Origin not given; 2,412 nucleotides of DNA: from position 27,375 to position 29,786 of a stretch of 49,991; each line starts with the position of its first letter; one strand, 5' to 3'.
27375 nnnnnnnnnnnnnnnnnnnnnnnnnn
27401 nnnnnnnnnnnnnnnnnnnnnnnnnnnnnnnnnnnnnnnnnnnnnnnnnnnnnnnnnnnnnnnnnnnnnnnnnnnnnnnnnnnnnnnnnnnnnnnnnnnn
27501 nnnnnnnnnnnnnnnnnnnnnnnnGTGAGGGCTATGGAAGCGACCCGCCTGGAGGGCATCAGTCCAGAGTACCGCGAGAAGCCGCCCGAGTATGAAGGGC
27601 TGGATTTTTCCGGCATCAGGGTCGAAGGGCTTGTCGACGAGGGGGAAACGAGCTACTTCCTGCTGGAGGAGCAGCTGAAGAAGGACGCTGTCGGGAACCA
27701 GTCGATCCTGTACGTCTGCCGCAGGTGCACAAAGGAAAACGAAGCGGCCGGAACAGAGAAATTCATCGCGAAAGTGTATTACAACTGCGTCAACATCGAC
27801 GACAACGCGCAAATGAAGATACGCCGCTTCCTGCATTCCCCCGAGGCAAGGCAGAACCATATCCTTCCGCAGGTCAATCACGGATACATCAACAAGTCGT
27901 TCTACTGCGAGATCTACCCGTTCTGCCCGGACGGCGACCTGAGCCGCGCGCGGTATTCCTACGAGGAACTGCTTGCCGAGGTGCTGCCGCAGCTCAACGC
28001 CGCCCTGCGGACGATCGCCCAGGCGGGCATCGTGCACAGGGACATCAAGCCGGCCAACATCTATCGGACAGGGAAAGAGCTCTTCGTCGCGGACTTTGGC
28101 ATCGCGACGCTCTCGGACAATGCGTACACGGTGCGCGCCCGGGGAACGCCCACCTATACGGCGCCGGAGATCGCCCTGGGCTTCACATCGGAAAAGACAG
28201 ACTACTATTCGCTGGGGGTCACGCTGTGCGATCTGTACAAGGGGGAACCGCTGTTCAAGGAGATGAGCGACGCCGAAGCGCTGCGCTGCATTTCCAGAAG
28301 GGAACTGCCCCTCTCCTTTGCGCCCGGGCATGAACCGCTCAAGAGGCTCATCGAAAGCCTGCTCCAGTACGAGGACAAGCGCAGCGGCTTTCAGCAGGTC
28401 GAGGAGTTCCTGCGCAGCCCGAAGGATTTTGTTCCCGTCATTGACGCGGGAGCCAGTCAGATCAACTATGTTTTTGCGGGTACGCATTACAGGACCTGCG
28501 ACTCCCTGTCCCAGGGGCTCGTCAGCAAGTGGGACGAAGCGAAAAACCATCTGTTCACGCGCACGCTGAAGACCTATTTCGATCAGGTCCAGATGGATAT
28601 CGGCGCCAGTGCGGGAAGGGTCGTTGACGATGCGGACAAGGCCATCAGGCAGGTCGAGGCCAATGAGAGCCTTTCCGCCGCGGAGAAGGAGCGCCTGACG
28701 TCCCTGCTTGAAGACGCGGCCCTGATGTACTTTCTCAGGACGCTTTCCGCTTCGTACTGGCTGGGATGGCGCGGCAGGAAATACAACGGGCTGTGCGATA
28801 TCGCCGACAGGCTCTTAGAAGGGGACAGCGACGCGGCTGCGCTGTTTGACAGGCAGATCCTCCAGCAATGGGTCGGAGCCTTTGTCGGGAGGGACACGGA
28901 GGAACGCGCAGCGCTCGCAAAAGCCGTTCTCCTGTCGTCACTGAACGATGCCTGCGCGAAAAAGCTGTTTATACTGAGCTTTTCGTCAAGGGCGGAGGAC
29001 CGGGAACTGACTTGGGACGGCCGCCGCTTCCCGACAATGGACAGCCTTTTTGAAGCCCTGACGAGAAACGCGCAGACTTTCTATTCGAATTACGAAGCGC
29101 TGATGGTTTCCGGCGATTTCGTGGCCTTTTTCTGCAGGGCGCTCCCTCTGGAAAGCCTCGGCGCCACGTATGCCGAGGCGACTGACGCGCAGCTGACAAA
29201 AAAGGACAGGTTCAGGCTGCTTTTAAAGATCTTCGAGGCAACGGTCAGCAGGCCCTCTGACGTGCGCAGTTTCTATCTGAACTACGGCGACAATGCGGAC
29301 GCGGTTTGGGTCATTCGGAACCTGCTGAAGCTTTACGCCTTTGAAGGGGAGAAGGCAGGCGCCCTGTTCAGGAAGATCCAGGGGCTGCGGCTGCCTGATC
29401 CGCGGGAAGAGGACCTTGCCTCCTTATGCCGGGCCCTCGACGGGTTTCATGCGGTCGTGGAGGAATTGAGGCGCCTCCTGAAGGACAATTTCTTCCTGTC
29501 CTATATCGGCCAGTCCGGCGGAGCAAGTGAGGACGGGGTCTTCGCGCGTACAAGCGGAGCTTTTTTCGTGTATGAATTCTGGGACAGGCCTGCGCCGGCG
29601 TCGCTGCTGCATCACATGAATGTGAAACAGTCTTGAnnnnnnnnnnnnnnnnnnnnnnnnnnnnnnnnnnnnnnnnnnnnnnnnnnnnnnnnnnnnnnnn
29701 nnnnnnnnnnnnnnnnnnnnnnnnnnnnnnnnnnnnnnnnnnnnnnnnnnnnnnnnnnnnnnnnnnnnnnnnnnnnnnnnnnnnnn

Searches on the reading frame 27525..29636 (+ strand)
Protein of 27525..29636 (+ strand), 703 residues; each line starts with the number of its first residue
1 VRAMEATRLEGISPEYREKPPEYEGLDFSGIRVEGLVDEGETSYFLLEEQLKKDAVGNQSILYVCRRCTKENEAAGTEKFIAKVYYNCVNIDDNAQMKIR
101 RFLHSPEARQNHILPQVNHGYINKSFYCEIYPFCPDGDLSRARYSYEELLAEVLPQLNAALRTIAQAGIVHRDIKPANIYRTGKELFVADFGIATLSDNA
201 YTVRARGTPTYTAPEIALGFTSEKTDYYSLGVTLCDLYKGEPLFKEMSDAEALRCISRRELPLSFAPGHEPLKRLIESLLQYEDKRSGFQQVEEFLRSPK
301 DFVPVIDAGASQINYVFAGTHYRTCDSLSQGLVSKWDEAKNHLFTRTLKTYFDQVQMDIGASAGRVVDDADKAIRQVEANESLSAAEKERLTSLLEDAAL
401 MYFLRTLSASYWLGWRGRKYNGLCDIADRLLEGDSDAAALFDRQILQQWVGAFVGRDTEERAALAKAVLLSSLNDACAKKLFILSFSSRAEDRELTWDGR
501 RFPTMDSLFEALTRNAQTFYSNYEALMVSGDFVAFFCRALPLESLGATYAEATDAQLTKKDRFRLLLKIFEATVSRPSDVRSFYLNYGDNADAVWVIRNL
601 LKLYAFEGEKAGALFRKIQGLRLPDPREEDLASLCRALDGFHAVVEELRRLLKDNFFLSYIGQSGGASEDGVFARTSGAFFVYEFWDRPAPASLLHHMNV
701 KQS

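Call 3: search_protein_families(library=pfam, proteins=[window:27525-29636:+], max_evalue=1)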
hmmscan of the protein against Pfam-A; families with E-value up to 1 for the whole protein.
window:27525-29636:+ (703 aa): 4 families
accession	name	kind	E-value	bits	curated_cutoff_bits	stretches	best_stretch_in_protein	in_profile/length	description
PF00069.31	Pkinase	-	2.7e-20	73.3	31.7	1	143-291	93-256/263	Protein kinase domain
PF07714.23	PK_Tyr_Ser-Thr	-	1.9e-11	44.2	23.1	1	143-295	98-257/258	Protein tyrosine and serine/threonine kinase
PF01636.29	APH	-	0.011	16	23.2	1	146-200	147-203/239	Phosphotransferase enzyme family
PF03109.22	ABC1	-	0.056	13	22.9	1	157-195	176-215/244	ABC1 atypical kinase-like domain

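Call 4: search_protein_families(library=padloc, proteins=[window:27525-29636:+], max_evalue=1)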
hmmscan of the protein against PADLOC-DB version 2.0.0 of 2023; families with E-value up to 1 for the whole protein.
window:27525-29636:+ (703 aa): 34 families (the best 25 are shown)
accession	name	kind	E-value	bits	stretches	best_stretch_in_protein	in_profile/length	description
PDLC04138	mad6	-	2.4e-25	87.5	1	130-296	130-310/659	mads_6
PDLC04053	PD-T4-6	-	1.5e-19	68.6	1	144-255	107-222/311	-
PDLC04042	PD-T4-6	-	2.5e-18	64.7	1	151-281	112-252/292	-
PDLC03920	MkoA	-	2.3e-16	57.3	1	143-339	118-310/1112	-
PDLC04047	PD-T4-6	-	1.5e-15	55.1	1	152-262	115-230/327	-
PDLC04044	PD-T4-6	-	1.6e-15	55.1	1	148-298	138-288/372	-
PDLC04061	PD-T4-6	-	2.8e-15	54.8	1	154-245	126-224/510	-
PDLC04062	PD-T4-6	-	3.5e-15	54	1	147-339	136-326/450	-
PDLC04040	PD-T4-6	-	8.3e-15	52.5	1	152-247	106-208/547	-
PDLC04060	PD-T4-6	-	1.3e-14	52.1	1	153-245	113-210/486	-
PDLC04057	PD-T4-6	-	1.3e-13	48.8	1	151-245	111-211/443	-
PDLC04054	PD-T4-6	-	9.4e-13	46.3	1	152-253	115-222/347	-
PDLC04043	PD-T4-6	-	1.5e-12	45.3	1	155-245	122-218/452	-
PDLC04041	PD-T4-6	-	2.4e-12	44.8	1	143-252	125-242/443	-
PDLC04048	PD-T4-6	-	3.3e-12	44.4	1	152-246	115-214/354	-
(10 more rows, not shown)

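Call 8: search_protein_families(library=ncbifam, proteins=[window:27525-29636:+], max_evalue=0.1)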
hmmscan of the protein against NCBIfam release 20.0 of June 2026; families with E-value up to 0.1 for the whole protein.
window:27525-29636:+ (703 aa): 15 families
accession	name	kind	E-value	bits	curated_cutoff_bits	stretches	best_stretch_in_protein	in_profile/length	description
NF047741.1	antiphage_MADS6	equivalog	4.1e-17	61.9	460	1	152-296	303-457/612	methylation-associated defense system protein kinase MAD6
NF033483.0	PknB_PASTA_kin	equivalog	2.4e-15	56.6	450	1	151-245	110-209/563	Stk1 family PASTA domain-containing Ser/Thr kinase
NF038150.1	lanthi_synth_IV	equivalog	1.2e-14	53.6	650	1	146-302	296-459/851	class IV lanthionine synthetase LanL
NF053615.1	SerThrKinAfsKStmc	equivalog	4.4e-11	42.2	1300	1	158-286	122-253/809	protein serine/threonine kinase AfsK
NF043056.1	T4SS_LegK1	equivalog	1.3e-09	37.2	550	1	157-240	198-286/516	Dot/Icm T4SS effector kinase LegK1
NF052427.1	StpK7MSMEG_1200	equivalog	3.1e-09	35.8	900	1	146-240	106-205/601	serine/threonine protein kinase StpK7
NF038151.1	lanthi_synth_III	equivalog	2.7e-08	32.7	575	1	124-250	312-435/833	class III lanthionine synthetase LanKC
TIGR03903.1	TOMM_kin_cyc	equivalog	1.8e-07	29.4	705.75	1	149-251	84-196/1267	TOMM system kinase/cyclase fusion protein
NF033442.0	BREX_PglW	equivalog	2.3e-06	25.6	990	1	157-241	618-707/1391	BREX system serine/threonine kinase PglW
NF009651.0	PRK13184.1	equivalog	9.6e-05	20.5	839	1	159-236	124-223/932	serine/threonine-protein kinase PknD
TIGR03724.2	arch_bud32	equivalog_domain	0.00053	19.5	125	1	152-199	89-136/193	KEOPS complex kinase/ATPase Bud32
NF011462.0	PRK14879.1-3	equivalog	0.0016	18.2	174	1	163-198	97-132/192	Kae1-associated kinase Bud32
NF007174.0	PRK09605.1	equivalog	0.021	13.3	447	1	151-199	430-478/535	bifunctional N(6)-L-threonylcarbamoyladenine synthase/serine/threonine protein kinase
NF011464.0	PRK14879.1-7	equivalog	0.037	13.8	246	1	159-207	114-159/221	Kae1-associated kinase Bud32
NF041408.1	XopAU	subfamily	0.091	12.3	450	0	159-238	339-415/498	XopAU family type III secretion system effector serine/threonine kinase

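Call 47: find_homologous_proteins(query=window:27525-29633:+, max_evalue=0.00001)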
Query window:27525-29633:+ (703 aa): 200 proteins with E <= 0.00001 among 8000 candidates; the best 120 are listed.
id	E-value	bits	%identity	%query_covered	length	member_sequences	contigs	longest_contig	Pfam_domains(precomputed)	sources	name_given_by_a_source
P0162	0.0e+0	1595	100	100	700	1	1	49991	PF07714.24,PF00069.32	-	-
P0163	2.5e-128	448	36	99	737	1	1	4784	PF07714.24,PF00069.32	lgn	-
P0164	6.0e-42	162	27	90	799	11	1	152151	PF07714.24,PF00069.32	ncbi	-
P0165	4.4e-41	159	27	93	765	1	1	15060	PF07714.24,PF00069.32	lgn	-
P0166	7.7e-40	155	25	88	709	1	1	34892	PF07714.24,PF00069.32,PF03109.23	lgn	-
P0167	5.6e-39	152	27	90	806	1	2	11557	PF07714.24,PF00069.32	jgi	-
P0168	1.7e-38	151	26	90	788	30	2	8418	PF07714.24,PF00069.32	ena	-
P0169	1.4e-37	148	26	90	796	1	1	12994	PF07714.24,PF00069.32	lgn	-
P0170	2.2e-36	144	25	87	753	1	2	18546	PF07714.24,PF00069.32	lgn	-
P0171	7.4e-36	142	27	91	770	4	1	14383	PF07714.24,PF00069.32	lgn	-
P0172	1.3e-35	141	26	90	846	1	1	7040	PF07714.24,PF00069.32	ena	-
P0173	1.3e-34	138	26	93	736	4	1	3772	PF07714.24,PF00069.32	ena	-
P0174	2.6e-29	120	22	83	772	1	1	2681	PF07714.24,PF00069.32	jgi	-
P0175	6.1e-24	103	34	36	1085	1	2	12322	PF07714.24,PF00069.32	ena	-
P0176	5.7e-22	96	33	36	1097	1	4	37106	PF07714.24,PF00069.32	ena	-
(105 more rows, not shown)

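Call 48: find_encoding_contigs(protein=P0163, flank=10000, max_places=2)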
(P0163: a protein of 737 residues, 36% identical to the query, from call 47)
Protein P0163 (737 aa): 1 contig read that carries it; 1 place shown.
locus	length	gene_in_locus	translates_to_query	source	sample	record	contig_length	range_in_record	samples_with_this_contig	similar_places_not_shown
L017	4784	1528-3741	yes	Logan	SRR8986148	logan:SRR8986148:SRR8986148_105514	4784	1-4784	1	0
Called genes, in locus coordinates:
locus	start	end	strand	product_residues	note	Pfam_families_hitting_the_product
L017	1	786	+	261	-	?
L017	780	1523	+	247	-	PF00481:PP2C, PF13672:PP2C_2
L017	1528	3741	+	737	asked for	PF00069:Pkinase, PF07714:PK_Tyr_Ser-Thr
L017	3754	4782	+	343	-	?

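Call 49: find_encoding_contigs(protein=P0164, flank=10000, max_places=2)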
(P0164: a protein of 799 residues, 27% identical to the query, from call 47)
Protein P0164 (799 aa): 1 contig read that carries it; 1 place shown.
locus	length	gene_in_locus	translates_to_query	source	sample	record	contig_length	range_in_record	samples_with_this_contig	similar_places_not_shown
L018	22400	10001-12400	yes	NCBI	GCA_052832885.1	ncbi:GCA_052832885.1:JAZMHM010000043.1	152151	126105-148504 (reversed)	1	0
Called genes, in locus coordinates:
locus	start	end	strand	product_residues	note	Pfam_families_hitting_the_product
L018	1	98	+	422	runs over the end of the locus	PF02920:Integrase_DNA, PF00589:Phage_integrase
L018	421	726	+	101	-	PF01035:DNA_binding_1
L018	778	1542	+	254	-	PF02517:Rce1-like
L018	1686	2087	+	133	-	PF20197:DUF6560 (weak)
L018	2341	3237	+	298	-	PF18927:CrtO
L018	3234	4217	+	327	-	-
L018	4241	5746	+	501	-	-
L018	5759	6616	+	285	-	PF00498:FHA, PF16697:Yop-YscD_cpl (weak)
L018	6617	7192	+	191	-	PF13353:Fer4_12, PF04055:Radical_SAM (faint)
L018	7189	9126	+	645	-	PF00158:Sigma54_activat (weak), PF00004:AAA (weak), PF07724:AAA_2, PF07728:AAA_5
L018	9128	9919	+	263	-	PF00481:PP2C (faint), PF13672:PP2C_2 (faint)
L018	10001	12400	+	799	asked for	PF07714:PK_Tyr_Ser-Thr, PF00069:Pkinase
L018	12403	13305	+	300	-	-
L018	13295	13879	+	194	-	PF09335:VTT_dom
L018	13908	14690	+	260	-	PF06161:DUF975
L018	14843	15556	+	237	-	-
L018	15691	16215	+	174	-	PF00881:Nitroreductase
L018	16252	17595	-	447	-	-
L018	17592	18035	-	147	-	PF04542:Sigma70_r2, PF08281:Sigma70_r4_2, PF04545:Sigma70_r4 (weak)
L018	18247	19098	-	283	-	PF00480:ROK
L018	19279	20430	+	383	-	PF07969:Amidohydro_3 (weak), PF01979:Amidohydro_1, PF07969:Amidohydro_3 (weak)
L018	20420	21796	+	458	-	PF00480:ROK (weak)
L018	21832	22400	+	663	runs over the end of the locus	-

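Call 50: find_encoding_contigs(protein=P0166, flank=10000, max_places=2)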
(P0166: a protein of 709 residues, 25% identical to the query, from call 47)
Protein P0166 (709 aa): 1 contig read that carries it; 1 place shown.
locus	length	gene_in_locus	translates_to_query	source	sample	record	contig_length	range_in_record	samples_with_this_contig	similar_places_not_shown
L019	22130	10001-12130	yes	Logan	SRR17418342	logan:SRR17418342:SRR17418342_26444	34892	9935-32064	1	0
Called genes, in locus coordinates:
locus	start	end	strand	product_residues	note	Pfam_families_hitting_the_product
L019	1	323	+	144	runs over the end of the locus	-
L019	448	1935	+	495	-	-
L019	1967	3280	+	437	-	-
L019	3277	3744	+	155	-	-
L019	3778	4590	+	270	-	-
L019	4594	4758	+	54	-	-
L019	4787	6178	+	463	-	-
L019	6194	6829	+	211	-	-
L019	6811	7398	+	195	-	PF13353:Fer4_12, PF04055:Radical_SAM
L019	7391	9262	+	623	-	PF00158:Sigma54_activat, PF00004:AAA (weak), PF07724:AAA_2, PF07728:AAA_5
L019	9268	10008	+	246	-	PF00481:PP2C (faint), PF13672:PP2C_2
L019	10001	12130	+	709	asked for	PF03109:ABC1 (faint), PF00069:Pkinase, PF07714:PK_Tyr_Ser-Thr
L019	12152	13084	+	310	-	-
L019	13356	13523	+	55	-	-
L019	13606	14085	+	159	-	-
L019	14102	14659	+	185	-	-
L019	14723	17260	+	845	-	PF01935:DUF87 (weak)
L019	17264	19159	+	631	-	-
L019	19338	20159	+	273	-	PF01026:TatD_DNase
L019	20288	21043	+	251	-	PF00149:Metallophos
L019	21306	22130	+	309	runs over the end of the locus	PF13489:Methyltransf_23, PF13847:Methyltransf_31 (weak), PF08241:Methyltransf_11, PF08242:Methyltransf_12 (weak), PF13649:Methyltransf_25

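Call 53: search_protein_families(library=pfam, proteins=[L017:1-783:+, L017:3754-4782:+, L018:5759-6616:+, L018:12403-13305:+, L018:4241-5746:+, L018:3234-4217:+, L019:6194-6829:+, L019:4787-6178:+, L019:12152-13084:+, L018:7189-9126:+], max_evalue=0.01)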
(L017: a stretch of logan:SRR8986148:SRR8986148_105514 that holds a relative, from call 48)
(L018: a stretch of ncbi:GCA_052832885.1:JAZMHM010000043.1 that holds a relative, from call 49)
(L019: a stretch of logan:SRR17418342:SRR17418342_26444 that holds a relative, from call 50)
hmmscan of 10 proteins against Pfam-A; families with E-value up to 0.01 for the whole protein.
L017:1-783:+ (261 aa): 1 family
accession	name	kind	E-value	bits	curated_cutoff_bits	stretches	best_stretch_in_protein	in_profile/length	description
PF00498.31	FHA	-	6.2e-08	33.4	20.7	1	184-237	15-64/67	FHA domain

L017:3754-4782:+ (343 aa): 0 families

L018:5759-6616:+ (285 aa): 4 families
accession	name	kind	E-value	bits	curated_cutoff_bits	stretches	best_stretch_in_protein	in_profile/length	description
PF00498.31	FHA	-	3.9e-13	50.1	20.7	1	205-272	1-67/67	FHA domain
PF16697.10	Yop-YscD_cpl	-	1.1e-07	32.5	33.2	1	203-273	17-85/94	Inner membrane component of T3SS, cytoplasmic domain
PF13240.11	Zn_Ribbon_1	-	0.00022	21.3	25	1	8-30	1-23/23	zinc-ribbon domain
PF12773.13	DZR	-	0.00062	20.3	27.3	0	9-84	1-44/45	Double zinc ribbon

L018:12403-13305:+ (300 aa): 0 families

L018:4241-5746:+ (501 aa): 0 families

L018:3234-4217:+ (327 aa): 0 families

L019:6194-6829:+ (211 aa): 1 family
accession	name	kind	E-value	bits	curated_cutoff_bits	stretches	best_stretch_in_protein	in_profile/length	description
PF00498.31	FHA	-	6.5e-05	23.7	20.7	1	76-133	15-67/67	FHA domain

L019:4787-6178:+ (463 aa): 1 family
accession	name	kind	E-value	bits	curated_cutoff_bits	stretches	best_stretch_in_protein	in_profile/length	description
PF15457.11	HopW1-1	-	0.0011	18.8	27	0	176-234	53-114/321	Type III T3SS secreted effector HopW1-1/HopPmaA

L019:12152-13084:+ (310 aa): 0 families

L018:7189-9126:+ (645 aa): 10 families
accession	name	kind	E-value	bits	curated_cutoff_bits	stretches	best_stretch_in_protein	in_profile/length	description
PF07724.20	AAA_2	-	6.8e-48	163.3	27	1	355-521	2-142/166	AAA domain (Cdc48 subfamily)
PF07728.20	AAA_5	-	1e-08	35.7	22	1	359-478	2-123/139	AAA domain (dynein-related subfamily)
PF00004.35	AAA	-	2e-07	32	21.2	1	360-467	2-99/131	ATPase family associated with various cellular activities (AAA)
PF00158.32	Sigma54_activat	-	2.8e-06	27.6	20.2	1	360-486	26-151/168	Sigma-54 interaction domain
PF13401.12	AAA_22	-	7.2e-05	23.5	27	1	355-457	4-111/130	AAA domain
PF10431.15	ClpB_D2-small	-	0.0027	18.2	21.9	1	556-621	4-68/81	C-terminal, D2-small domain, of ClpB protein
PF20720.3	nSTAND3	-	0.0027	17.8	27.2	0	356-390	17-51/155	Novel STAND NTPase 3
PF00437.27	T2SSE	-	0.0028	16.8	24.9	1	352-403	138-190/370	Type II/IV secretion system protein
PF06414.18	Zeta_toxin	-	0.0046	16.9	22.3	0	354-396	15-55/199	Zeta toxin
PF13173.12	AAA_14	-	0.0062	17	27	0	357-441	3-75/129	AAA domain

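Call 55: find_encoding_contigs(protein=P0170, flank=10000, max_places=2)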
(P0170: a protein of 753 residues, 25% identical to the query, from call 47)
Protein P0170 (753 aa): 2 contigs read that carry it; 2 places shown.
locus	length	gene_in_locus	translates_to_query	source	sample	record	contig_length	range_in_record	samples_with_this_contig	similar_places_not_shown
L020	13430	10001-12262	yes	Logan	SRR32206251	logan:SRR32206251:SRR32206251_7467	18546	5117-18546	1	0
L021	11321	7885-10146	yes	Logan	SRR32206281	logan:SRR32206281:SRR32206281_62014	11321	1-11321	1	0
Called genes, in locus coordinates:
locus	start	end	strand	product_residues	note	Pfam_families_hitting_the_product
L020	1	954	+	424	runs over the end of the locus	PF01841:Transglut_core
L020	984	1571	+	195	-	PF13308:YARHG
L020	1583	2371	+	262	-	PF01520:Amidase_3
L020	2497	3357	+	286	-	PF18927:CrtO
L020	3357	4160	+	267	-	-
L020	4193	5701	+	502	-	-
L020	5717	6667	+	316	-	PF00498:FHA, PF16697:Yop-YscD_cpl (weak)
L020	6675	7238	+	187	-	PF13353:Fer4_12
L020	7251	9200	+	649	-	PF00158:Sigma54_activat (weak), PF00004:AAA (weak), PF07724:AAA_2, PF07728:AAA_5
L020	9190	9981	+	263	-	PF00481:PP2C (weak), PF13672:PP2C_2 (weak), PF07228:SpoIIE (faint)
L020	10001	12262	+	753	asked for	PF00069:Pkinase, PF07714:PK_Tyr_Ser-Thr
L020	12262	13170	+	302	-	-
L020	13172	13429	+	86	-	?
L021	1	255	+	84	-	?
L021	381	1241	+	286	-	PF18927:CrtO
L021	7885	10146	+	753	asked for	PF00069:Pkinase, PF07714:PK_Tyr_Ser-Thr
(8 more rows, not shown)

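Call 56: find_encoding_contigs(protein=P0165, flank=10000, max_places=2)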
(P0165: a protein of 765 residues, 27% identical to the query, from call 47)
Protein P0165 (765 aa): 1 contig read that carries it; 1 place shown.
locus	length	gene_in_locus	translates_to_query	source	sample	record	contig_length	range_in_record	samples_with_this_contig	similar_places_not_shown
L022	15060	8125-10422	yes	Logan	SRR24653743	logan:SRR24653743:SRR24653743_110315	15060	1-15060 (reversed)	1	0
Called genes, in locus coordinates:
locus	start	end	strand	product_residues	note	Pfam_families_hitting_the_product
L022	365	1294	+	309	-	PF18927:CrtO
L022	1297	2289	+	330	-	-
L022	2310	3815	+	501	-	-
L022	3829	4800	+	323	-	PF00498:FHA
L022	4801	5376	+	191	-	PF13353:Fer4_12, PF04055:Radical_SAM (weak)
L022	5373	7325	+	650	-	PF00158:Sigma54_activat (weak), PF00004:AAA (weak), PF07724:AAA_2, PF07728:AAA_5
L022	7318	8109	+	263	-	PF00481:PP2C (faint), PF13672:PP2C_2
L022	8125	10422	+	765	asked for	PF00069:Pkinase, PF07714:PK_Tyr_Ser-Thr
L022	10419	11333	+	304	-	-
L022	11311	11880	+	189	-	PF09335:VTT_dom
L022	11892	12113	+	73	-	-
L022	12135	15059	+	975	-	?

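Call 74: find_related_loci(query=A4, collection=metagenome_contigs, flank=10000)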
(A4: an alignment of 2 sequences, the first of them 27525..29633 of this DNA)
Query A4 (703 aa) in metagenome_contigs; peptide patterns used: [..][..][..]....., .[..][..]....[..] (x = any residue, [..] = any of these).
209 stretches matched a pattern; 5 encode a relative of the query (tblastn E <= 1e-3); 5 distinct loci.
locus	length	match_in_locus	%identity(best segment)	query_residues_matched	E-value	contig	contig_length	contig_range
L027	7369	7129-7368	41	160-232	1e-9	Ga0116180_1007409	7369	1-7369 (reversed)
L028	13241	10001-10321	35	139-240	2e-9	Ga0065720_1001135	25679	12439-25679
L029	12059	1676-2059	33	140-253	2e-8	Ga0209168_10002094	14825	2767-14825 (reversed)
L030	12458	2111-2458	26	168-262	1e-5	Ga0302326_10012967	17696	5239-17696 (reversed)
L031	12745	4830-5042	35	197-263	2e-5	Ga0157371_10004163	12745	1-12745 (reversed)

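Call 75: search_protein_families(library=padloc, proteins=[L018:5759-6616:+, L018:6617-7192:+, L018:7189-9126:+], max_evalue=0.01)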
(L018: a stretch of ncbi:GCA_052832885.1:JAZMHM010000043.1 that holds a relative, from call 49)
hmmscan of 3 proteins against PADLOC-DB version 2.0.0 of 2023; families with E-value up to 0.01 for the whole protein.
L018:5759-6616:+ (285 aa): 0 families

L018:6617-7192:+ (191 aa): 0 families

L018:7189-9126:+ (645 aa): 4 families
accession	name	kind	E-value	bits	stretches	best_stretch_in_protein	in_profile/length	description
PDLC04606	PDC-M37B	-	2.2e-31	107.4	1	359-480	177-296/390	-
PDLC04605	PDC-M37B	-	4.4e-31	106.5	1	359-492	307-438/518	-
PDLC03838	DolB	-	2.8e-24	84.1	1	301-483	120-283/375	-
PDLC04140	mad8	-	3.6e-05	21.4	1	356-402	27-68/314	mads_8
